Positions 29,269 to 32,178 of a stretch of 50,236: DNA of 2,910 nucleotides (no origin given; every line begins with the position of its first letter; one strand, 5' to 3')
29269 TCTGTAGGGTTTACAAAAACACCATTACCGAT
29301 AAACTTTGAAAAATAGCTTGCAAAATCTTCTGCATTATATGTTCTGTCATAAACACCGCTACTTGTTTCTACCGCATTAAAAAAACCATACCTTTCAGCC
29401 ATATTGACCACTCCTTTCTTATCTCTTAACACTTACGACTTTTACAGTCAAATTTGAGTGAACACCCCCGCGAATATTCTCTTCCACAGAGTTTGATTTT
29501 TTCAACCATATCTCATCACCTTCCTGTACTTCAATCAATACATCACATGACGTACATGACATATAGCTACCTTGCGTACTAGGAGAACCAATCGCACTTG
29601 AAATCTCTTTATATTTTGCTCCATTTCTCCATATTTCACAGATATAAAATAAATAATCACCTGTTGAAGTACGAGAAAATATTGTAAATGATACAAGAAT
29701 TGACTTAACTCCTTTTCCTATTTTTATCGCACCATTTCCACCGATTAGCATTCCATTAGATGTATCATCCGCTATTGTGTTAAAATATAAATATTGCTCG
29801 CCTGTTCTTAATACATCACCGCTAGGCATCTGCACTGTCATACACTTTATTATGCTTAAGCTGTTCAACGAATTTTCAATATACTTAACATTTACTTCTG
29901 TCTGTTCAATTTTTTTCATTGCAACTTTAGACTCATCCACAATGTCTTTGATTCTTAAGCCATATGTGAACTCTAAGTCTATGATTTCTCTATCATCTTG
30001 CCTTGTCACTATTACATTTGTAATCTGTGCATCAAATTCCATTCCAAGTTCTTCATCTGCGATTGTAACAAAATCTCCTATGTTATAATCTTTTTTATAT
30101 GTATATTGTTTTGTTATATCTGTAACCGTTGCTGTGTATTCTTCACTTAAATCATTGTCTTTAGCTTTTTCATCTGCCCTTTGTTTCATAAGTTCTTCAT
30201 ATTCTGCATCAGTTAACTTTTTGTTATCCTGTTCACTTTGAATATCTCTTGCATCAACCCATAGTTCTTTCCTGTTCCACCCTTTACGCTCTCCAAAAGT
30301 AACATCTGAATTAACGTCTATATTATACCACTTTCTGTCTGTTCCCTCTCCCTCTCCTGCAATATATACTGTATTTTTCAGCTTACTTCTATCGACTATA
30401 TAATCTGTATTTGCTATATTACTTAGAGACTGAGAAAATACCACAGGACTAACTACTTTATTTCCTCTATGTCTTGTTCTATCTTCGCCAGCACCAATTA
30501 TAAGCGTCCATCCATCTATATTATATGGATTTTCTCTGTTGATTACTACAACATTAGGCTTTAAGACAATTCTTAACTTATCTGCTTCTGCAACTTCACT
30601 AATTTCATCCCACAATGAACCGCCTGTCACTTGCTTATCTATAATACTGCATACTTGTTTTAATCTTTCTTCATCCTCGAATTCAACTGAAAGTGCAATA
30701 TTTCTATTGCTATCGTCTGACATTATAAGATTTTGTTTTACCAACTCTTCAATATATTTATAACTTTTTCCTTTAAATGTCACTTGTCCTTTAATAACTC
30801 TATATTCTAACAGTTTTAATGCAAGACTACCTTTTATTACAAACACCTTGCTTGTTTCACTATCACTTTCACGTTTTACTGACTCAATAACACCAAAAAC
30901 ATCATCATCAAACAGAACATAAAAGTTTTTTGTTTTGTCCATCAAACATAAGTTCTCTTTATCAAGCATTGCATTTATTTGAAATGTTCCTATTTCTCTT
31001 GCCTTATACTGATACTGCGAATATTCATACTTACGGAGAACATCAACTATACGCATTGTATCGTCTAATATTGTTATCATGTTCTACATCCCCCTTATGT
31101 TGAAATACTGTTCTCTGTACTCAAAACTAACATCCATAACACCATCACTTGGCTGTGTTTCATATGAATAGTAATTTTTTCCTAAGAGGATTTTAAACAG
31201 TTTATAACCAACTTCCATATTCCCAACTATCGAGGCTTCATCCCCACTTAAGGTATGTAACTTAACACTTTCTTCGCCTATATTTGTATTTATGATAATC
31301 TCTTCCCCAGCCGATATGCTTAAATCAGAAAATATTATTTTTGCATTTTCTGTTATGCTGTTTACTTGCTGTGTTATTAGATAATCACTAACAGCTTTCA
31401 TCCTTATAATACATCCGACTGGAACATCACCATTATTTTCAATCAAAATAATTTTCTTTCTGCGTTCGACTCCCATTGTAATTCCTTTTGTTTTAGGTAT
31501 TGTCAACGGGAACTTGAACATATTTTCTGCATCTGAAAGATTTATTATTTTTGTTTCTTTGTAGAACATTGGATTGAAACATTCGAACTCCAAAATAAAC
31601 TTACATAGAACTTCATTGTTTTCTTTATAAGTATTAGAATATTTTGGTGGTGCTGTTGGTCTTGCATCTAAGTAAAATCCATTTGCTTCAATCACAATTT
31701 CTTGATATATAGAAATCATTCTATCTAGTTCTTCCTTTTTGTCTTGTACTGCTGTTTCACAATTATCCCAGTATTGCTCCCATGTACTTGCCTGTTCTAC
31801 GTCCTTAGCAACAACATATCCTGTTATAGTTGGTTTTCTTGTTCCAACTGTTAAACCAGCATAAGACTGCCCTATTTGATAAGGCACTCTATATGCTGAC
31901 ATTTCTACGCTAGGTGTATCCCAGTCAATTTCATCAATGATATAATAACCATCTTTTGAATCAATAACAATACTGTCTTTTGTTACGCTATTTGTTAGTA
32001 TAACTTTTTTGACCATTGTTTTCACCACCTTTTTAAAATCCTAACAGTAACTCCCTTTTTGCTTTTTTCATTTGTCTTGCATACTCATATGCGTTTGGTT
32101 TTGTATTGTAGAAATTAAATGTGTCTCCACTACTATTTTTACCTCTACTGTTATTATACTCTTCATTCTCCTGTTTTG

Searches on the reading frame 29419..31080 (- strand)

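Call 43: search_protein_families(library=phrogs, proteins=[window:29419-31080:-], max_evalue=0.00001)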
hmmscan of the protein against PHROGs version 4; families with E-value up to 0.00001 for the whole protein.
window:29419-31080:- (553 aa): 2 families
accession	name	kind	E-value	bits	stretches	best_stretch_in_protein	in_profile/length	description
phrog_538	-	tail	1.7e-51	176.7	1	2-402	31-402/684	minor tail protein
phrog_33036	-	unknown function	2.3e-06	28.8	1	289-385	23-116/120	-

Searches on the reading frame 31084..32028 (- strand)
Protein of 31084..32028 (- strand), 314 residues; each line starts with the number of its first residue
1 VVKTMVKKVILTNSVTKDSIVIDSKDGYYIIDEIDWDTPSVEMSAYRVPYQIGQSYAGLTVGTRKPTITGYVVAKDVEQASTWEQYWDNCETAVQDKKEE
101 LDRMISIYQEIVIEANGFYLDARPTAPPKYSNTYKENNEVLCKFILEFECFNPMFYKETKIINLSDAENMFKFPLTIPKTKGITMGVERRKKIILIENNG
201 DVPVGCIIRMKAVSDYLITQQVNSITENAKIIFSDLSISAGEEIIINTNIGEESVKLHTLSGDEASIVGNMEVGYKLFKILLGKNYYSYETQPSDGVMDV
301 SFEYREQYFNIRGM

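Call 43: search_protein_families(library=phrogs, proteins=[window:31084-32028:-], max_evalue=0.00001)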
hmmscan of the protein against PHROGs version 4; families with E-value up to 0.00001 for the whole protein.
window:31084-32028:- (314 aa): 2 families
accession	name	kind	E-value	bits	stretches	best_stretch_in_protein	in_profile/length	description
phrog_33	-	tail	3.6e-17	63.6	1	14-308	38-279/651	distal tail protein Dit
phrog_36410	-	unknown function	1.5e-07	32.6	1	185-309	1-123/125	-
